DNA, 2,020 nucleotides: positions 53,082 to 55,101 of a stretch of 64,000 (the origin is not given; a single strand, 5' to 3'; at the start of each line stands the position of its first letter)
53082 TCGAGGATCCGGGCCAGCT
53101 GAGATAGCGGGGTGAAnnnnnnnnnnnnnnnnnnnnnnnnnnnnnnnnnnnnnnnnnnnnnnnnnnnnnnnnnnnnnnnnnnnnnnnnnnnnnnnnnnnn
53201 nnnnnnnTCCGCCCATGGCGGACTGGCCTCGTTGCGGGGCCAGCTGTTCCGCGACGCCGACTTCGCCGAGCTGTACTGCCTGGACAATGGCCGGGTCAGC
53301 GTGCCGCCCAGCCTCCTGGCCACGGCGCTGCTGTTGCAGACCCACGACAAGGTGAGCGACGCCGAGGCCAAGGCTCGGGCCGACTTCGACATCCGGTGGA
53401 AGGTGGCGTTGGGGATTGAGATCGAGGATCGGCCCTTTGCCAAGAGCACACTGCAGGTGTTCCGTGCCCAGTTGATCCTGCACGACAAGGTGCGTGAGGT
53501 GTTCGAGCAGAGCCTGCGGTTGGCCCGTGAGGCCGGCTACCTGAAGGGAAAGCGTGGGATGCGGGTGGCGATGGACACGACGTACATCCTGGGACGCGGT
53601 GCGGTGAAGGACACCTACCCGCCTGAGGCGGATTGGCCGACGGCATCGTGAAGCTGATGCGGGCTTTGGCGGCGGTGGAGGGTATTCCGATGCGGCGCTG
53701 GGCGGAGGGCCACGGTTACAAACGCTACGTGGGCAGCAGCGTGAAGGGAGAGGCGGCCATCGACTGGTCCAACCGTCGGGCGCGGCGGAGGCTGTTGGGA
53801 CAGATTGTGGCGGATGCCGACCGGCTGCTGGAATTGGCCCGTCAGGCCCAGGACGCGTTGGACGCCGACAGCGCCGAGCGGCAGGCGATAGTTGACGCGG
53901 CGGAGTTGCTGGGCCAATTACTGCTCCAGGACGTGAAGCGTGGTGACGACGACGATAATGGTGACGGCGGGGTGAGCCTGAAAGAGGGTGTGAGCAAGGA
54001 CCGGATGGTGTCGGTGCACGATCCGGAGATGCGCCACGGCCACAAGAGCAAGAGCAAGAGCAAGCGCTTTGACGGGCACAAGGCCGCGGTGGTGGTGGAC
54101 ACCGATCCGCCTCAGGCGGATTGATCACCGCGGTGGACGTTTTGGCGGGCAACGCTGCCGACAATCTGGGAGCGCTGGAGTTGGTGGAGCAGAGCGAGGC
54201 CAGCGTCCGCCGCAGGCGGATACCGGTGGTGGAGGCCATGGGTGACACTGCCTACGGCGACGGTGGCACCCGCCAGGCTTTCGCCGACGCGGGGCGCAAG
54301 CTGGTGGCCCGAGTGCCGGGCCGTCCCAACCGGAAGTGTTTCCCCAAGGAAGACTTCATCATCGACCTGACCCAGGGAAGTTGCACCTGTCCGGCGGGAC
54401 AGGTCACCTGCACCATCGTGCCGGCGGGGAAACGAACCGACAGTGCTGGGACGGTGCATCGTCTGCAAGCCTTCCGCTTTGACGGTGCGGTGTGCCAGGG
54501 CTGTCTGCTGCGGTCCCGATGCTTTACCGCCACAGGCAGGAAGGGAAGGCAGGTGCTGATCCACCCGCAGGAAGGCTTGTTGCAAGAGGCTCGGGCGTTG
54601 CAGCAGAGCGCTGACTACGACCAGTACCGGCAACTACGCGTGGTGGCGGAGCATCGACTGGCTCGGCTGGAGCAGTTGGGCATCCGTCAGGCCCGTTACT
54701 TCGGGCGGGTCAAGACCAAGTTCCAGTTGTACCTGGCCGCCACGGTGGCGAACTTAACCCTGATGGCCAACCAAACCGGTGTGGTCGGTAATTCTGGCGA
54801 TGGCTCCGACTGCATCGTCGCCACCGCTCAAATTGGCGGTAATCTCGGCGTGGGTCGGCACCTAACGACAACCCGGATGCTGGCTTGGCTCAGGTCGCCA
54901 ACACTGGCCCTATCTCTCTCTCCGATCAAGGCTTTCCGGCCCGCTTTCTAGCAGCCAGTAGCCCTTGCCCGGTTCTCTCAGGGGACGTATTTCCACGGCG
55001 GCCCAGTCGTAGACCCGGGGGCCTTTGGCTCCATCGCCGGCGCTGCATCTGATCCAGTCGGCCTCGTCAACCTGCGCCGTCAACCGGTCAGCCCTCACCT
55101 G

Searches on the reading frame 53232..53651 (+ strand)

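Call 10: search_protein_families(library=pfam, proteins=[window:53232-53651:+], max_evalue=0.01)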
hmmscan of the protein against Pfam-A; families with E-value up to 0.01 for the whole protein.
window:53232-53651:+ (139 aa): 1 family
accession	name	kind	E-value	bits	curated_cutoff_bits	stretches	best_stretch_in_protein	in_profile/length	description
PF05598.16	DUF772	-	2.6e-11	43.8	23.1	1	20-93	1-73/74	Transposase domain (DUF772)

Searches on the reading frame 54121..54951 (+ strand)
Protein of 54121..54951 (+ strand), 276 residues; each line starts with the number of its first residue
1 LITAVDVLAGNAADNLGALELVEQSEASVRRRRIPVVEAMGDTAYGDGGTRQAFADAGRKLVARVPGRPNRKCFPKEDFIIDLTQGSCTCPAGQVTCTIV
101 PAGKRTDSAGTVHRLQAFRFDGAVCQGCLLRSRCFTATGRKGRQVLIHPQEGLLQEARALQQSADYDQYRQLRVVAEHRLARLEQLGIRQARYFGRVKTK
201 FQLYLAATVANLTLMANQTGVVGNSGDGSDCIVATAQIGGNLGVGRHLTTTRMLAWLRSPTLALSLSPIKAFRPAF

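Call 10: search_protein_families(library=pfam, proteins=[window:54121-54951:+], max_evalue=0.01)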
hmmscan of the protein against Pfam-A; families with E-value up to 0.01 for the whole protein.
window:54121-54951:+ (276 aa): 2 families
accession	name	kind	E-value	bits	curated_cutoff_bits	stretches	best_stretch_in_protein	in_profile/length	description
PF13751.12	DDE_Tnp_1_6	-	6e-15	56.1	25.1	1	89-213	1-122/125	Transposase DDE domain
PF01609.27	DDE_Tnp_1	-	7.8e-06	26.2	23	1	2-212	49-200/200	Transposase DDE domain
